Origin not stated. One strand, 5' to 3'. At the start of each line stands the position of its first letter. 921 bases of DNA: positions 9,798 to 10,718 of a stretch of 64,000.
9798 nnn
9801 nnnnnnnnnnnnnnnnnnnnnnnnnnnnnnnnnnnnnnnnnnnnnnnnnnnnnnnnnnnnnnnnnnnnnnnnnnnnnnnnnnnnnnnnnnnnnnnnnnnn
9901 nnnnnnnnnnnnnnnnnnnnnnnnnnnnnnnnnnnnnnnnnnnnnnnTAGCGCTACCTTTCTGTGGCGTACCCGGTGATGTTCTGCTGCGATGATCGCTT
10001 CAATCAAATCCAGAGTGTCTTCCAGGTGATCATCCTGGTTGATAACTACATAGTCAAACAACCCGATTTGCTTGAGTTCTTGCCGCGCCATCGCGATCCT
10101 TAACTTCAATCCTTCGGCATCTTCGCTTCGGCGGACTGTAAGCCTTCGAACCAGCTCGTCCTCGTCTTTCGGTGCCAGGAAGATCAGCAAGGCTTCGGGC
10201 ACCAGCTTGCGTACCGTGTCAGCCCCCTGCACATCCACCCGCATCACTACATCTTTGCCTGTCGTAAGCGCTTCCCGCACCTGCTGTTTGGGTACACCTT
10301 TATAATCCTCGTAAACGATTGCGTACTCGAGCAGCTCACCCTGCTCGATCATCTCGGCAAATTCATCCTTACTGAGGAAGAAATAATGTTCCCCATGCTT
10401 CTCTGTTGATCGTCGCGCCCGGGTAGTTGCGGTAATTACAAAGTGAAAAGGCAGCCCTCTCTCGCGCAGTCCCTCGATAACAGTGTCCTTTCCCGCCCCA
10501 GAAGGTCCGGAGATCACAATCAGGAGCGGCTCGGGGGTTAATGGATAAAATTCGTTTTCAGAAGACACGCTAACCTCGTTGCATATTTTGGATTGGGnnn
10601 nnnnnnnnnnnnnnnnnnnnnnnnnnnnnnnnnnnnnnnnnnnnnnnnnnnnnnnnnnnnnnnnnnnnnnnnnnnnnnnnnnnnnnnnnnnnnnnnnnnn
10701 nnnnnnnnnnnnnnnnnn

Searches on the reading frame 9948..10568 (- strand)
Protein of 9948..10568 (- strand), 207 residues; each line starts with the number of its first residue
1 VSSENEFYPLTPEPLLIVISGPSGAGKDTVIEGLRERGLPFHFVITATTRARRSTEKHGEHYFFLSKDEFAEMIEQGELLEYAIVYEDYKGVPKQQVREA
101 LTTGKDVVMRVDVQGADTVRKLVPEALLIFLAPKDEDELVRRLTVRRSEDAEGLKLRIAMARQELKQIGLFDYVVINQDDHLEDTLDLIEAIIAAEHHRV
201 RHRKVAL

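Call 78: search_protein_families(library=pfam, proteins=[window:9948-10568:-], max_evalue=0.001)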
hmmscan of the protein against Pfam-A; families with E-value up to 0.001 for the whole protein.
window:9948-10568:- (207 aa): 3 families
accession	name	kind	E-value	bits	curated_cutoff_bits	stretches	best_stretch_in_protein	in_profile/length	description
PF00625.27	Guanylate_kin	-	1.7e-37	129.3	25.2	1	16-195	4-181/182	Guanylate kinase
PF13671.12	AAA_33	-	4.7e-05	24.2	27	0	48-110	13-76/143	AAA domain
PF13238.12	AAA_18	-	0.00024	22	29.4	1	17-150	1-115/128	AAA domain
